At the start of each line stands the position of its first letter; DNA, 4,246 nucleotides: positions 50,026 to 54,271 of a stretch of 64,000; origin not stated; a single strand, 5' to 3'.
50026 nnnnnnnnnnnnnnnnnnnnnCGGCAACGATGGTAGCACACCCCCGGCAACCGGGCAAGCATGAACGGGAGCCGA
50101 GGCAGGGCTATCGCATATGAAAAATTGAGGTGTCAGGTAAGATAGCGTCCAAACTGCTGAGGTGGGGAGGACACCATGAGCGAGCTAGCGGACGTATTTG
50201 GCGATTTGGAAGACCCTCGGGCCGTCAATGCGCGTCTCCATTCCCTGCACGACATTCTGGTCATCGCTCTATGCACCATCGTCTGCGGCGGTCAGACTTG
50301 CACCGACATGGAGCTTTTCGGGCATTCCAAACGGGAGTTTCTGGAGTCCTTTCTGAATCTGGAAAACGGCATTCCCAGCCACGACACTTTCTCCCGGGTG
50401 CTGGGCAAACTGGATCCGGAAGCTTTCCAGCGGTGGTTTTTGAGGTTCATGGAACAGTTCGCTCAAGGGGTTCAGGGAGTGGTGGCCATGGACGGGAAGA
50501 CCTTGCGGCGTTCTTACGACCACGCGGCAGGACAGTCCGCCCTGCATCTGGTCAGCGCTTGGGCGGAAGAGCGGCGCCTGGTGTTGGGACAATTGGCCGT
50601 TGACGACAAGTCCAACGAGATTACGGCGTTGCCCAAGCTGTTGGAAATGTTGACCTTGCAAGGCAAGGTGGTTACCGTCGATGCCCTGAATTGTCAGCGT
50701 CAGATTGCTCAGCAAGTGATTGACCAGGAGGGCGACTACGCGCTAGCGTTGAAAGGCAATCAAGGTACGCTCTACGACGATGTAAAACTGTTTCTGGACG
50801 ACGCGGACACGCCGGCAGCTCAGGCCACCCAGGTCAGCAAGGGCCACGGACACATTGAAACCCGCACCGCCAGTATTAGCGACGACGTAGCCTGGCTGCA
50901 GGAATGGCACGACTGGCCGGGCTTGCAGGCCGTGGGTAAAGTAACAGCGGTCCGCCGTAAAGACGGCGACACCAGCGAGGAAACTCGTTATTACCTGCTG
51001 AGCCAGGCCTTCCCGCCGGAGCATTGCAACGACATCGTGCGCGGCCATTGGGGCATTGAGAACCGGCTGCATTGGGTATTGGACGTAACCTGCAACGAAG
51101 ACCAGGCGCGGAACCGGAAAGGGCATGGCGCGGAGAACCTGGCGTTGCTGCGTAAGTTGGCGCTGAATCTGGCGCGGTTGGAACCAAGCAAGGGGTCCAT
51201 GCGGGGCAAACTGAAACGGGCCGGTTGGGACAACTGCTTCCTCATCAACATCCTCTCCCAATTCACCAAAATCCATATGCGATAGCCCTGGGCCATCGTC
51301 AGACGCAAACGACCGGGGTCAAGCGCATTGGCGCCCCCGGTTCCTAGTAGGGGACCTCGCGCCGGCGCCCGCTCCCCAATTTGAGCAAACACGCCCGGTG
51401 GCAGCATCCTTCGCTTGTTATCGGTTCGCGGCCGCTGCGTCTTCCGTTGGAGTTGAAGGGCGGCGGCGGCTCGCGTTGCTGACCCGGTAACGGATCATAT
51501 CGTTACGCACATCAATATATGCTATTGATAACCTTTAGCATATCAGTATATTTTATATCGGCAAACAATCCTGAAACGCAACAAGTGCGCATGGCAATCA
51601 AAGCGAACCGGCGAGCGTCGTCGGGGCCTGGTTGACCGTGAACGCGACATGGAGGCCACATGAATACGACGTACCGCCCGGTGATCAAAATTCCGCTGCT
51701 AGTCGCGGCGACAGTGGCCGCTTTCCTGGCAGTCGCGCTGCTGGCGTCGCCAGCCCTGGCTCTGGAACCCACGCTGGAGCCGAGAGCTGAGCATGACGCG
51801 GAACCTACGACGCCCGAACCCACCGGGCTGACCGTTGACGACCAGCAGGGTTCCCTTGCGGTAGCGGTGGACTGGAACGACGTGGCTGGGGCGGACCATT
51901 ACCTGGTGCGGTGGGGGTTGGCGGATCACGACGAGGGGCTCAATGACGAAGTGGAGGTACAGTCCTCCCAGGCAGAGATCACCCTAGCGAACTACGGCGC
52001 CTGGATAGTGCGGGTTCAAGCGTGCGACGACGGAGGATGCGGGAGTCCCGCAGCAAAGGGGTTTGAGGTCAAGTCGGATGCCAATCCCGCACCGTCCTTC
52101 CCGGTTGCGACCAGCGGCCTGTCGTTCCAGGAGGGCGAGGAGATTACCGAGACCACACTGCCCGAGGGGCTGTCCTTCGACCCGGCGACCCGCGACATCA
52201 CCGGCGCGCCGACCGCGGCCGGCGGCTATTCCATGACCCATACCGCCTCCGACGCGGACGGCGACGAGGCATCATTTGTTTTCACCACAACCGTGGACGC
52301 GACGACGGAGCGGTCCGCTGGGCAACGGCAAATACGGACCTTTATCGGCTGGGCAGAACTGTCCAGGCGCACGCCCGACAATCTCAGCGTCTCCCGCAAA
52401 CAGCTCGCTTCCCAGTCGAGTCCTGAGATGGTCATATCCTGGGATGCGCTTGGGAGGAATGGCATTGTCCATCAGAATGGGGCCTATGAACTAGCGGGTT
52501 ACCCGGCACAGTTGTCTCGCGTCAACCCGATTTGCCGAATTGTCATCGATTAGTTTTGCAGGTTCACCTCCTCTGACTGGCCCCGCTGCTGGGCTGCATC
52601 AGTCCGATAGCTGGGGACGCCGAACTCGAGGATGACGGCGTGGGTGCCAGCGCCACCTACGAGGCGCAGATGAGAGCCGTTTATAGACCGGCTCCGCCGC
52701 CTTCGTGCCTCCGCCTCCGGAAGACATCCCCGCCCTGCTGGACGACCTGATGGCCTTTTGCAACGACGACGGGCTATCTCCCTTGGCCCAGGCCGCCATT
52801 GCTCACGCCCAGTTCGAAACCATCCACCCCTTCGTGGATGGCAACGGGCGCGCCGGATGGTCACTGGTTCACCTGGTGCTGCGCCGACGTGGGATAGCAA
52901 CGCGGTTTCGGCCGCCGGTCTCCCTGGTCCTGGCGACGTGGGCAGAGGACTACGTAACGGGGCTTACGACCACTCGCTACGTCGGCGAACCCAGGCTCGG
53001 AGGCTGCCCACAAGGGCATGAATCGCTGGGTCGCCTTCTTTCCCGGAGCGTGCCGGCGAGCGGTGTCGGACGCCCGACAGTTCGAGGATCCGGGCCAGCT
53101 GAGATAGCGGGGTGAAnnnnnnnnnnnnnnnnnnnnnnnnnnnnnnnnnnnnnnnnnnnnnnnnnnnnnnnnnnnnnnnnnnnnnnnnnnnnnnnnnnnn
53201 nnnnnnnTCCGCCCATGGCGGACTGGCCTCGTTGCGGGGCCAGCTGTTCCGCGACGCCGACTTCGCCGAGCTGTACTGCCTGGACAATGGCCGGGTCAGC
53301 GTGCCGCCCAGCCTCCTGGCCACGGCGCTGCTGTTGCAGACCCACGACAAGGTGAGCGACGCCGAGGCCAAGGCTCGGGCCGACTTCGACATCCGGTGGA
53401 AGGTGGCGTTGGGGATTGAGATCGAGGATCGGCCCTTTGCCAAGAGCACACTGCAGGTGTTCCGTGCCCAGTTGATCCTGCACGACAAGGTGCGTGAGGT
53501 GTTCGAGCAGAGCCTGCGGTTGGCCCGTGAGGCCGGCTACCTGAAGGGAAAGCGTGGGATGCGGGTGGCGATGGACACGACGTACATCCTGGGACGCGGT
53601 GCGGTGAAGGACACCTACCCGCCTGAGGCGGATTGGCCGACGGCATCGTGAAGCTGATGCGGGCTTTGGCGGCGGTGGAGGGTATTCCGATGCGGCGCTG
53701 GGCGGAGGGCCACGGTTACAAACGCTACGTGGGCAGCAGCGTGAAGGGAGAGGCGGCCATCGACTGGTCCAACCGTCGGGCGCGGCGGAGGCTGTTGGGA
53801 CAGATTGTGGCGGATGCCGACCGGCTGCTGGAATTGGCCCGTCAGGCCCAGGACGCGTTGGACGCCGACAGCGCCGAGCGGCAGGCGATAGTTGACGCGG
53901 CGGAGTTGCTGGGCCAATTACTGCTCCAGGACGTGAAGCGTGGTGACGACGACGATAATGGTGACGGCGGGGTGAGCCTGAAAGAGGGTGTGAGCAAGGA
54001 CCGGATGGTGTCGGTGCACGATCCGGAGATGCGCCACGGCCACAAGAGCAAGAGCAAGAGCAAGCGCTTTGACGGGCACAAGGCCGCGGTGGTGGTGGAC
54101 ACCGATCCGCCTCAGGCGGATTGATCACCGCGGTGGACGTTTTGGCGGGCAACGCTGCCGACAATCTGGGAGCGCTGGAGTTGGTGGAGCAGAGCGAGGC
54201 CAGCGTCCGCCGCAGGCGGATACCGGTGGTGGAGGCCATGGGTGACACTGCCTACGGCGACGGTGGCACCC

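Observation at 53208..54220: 15-nt hairpin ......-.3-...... sits at every frame break of the IS1182-like transposase and is shared by both copies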

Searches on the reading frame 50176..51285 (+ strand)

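Call 68: search_protein_families(library=pfam, proteins=[window:50176-51285:+], max_evalue=0.0001)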
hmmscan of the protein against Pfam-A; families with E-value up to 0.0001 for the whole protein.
window:50176-51285:+ (369 aa): 2 families
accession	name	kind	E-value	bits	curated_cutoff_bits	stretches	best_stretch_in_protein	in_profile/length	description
PF13808.11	DDE_Tnp_1_assoc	-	4.8e-29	100.7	32.3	1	6-92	2-88/88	DDE_Tnp_1-associated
PF01609.27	DDE_Tnp_1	-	6.9e-23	81.9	23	1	100-332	4-200/200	Transposase DDE domain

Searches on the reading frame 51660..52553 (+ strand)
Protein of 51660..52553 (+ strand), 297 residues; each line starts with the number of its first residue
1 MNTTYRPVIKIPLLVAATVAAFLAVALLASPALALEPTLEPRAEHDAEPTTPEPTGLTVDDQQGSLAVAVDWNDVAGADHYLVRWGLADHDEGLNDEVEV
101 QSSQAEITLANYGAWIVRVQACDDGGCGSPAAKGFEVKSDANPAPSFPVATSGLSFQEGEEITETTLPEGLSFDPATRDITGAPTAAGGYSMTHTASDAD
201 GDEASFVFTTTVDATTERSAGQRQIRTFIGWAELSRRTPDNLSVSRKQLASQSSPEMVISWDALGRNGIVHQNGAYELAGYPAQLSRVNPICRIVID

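Call 68: search_protein_families(library=pfam, proteins=[window:51660-52553:+], max_evalue=0.0001)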
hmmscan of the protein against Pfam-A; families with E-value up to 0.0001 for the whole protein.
window:51660-52553:+ (297 aa): 1 family
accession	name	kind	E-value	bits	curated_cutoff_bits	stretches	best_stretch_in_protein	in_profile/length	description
PF05345.18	He_PIG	-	2.1e-10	41.3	24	1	159-212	34-95/96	Putative Ig domain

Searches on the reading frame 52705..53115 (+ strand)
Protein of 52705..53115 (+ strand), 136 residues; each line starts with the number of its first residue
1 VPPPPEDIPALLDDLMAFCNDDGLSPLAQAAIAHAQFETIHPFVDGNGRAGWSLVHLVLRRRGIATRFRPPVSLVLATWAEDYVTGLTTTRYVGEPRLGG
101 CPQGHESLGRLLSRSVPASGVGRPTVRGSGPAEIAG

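Call 68: search_protein_families(library=pfam, proteins=[window:52705-53115:+], max_evalue=0.0001)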
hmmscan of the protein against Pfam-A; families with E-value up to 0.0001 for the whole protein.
window:52705-53115:+ (136 aa): 1 family
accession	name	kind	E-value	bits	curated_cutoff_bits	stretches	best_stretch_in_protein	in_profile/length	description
PF02661.23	Fic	-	1.3e-15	58.5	24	1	1-59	35-93/93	Fic/DOC family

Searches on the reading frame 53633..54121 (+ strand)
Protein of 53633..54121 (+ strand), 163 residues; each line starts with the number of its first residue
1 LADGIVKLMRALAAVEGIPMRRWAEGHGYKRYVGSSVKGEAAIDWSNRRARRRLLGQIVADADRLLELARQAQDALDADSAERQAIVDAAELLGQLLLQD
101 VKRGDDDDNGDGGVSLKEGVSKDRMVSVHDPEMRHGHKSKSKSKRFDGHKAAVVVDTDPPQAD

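Call 38: find_homologous_proteins(query=window:53633-54121:+, max_evalue=1e-20)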
Query window:53633-54121:+ (163 aa): 675 proteins with E <= 1e-20 among 2641 candidates; the best 120 are listed.
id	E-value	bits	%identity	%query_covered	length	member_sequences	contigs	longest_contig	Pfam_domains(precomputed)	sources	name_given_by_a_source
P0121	5.5e-83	295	99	88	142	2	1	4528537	-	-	-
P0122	2.7e-80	286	86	98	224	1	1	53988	-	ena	-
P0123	7.6e-76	272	83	97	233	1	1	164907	-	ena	-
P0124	1.3e-72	261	84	93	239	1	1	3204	-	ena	-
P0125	2.3e-71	257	83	93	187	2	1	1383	-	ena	-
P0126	1.2e-70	255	79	97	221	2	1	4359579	-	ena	-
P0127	1.0e-69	252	79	95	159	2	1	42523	-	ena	-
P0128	2.4e-67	244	78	97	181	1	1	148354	-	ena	-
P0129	8.7e-66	239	75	100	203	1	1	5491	-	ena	-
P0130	4.7e-64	233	82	89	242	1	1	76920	-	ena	-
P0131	1.4e-62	229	71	97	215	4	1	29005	-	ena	-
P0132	3.2e-62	227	72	97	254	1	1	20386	PF01609.28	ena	-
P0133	1.2e-61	226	70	97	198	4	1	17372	-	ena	-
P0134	1.4e-61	225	72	97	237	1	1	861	PF01609.28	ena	-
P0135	2.3e-61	225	72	97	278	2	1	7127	PF01609.28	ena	-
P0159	2.5e-58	215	68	98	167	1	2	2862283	-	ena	-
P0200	3.5e-56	208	66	98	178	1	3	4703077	-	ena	-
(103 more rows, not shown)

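Call 40: find_encoding_contigs(protein=P0127, flank=10000, max_places=6)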
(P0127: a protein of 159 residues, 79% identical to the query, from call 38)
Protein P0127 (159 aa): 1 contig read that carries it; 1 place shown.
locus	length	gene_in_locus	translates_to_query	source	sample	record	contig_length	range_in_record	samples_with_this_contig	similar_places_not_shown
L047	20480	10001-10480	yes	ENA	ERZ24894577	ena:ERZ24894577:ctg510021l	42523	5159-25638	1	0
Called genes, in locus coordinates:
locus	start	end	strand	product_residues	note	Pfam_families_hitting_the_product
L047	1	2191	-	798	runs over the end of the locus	PF01590:GAF, PF13185:GAF_2, PF00989:PAS, PF13426:PAS_9 (weak), PF00512:HisKA, PF02518:HATPase_c, PF00072:Response_reg, PF00486:Trans_reg_C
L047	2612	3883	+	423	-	PF02518:HATPase_c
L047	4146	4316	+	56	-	-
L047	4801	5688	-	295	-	PF13433:Peripla_BP_5, PF13458:Peripla_BP_6, PF01094:ANF_receptor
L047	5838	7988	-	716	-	-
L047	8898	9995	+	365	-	-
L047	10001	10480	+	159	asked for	-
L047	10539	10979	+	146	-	PF13751:DDE_Tnp_1_6 (weak)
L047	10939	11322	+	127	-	-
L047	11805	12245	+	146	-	-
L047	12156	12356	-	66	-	-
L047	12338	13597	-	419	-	PF01266:DAO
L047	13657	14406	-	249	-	PF15919:HicB_lk_antitox, PF15970:HicB-like_2 (faint), PF15919:HicB_lk_antitox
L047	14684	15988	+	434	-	PF03972:MmgE_PrpD_N, PF19305:MmgE_PrpD_C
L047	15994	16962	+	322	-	PF08240:ADH_N, PF00107:ADH_zinc_N, PF13602:ADH_zinc_N_2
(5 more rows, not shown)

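Call 41: find_encoding_contigs(protein=P0129, flank=10000, max_places=6)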
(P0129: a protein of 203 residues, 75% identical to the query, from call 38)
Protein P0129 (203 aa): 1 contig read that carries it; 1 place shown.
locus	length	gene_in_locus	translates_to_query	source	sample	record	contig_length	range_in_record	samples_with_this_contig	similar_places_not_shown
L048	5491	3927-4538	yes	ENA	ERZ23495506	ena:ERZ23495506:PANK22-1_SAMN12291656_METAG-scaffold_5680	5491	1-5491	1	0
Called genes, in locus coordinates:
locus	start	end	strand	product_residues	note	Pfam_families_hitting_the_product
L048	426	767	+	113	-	-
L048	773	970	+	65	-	-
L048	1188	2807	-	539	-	PF13481:AAA_25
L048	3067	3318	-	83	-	-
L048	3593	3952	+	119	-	PF05598:DUF772 (weak)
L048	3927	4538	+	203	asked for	-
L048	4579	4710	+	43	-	-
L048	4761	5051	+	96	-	PF13751:DDE_Tnp_1_6 (weak)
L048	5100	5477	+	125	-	-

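Call 46: find_encoding_contigs(protein=P0121, flank=10000, max_places=10)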
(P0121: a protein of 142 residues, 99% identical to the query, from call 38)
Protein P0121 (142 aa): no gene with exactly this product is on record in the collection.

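Call 47: find_encoding_contigs(protein=P0159, flank=10000, max_places=4)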
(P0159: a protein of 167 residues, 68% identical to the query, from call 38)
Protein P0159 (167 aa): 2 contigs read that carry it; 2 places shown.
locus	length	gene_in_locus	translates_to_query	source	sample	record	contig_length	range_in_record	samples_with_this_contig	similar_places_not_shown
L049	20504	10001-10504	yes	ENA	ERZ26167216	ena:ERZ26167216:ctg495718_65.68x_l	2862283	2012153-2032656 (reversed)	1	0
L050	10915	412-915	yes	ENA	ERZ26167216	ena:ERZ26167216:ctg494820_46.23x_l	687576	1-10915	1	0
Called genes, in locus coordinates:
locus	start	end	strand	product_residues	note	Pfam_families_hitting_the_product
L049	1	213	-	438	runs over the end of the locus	PF05598:DUF772, PF01609:DDE_Tnp_1, PF13751:DDE_Tnp_1_6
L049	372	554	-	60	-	-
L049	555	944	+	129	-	-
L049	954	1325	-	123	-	PF01609:DDE_Tnp_1, PF13586:DDE_Tnp_1_2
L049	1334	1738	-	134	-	PF13340:DUF4096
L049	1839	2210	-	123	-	PF01609:DDE_Tnp_1, PF13586:DDE_Tnp_1_2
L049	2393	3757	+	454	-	PF13005:zf-IS66 (weak), PF03050:DDE_Tnp_IS66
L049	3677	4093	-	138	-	PF13340:DUF4096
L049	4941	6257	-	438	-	PF05598:DUF772, PF01609:DDE_Tnp_1, PF13751:DDE_Tnp_1_6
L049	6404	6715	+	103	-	PF13340:DUF4096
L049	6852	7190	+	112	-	PF01609:DDE_Tnp_1, PF13612:DDE_Tnp_1_3 (weak), PF13586:DDE_Tnp_1_2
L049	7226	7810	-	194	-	-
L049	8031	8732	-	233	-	PF13546:DDE_5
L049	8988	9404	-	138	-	PF01609:DDE_Tnp_1 (weak), PF13751:DDE_Tnp_1_6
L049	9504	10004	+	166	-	PF05598:DUF772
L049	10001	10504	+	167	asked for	-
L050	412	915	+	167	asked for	-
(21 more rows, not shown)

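Call 48: find_encoding_contigs(protein=P0200, flank=10000, max_places=4)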
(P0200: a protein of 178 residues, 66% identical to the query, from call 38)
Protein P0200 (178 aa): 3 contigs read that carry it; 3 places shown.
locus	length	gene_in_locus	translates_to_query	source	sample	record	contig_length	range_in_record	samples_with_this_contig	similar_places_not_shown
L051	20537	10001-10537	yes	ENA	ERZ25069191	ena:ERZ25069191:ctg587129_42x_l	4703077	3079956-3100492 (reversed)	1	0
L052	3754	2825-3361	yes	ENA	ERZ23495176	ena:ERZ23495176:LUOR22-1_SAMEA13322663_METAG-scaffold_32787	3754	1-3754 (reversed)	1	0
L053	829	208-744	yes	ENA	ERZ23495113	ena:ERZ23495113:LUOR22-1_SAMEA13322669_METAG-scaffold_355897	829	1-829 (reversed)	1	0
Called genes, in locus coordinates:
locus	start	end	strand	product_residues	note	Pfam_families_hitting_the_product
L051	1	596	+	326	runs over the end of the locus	-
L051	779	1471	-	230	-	PF01381:HTH_3, PF12844:HTH_19 (weak), PF13560:HTH_31 (weak)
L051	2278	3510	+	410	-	PF00665:rve, PF22483:Mu-transpos_C_2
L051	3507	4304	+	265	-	PF20720:nSTAND3 (faint), PF01695:IstB_IS21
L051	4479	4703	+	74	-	-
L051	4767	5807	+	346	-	-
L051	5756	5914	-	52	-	-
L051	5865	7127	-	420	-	PF13546:DDE_5, PF01609:DDE_Tnp_1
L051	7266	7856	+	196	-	PF13814:Replic_Relax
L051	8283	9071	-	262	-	-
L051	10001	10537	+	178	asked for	-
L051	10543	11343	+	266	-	PF13751:DDE_Tnp_1_6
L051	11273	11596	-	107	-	-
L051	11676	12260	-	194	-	PF13361:UvrD_C (weak), PF13538:UvrD_C_2 (faint)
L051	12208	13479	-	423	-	PF00580:UvrD-helicase, PF13604:AAA_30 (faint), PF13245:AAA_19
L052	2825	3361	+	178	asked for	-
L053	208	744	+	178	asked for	-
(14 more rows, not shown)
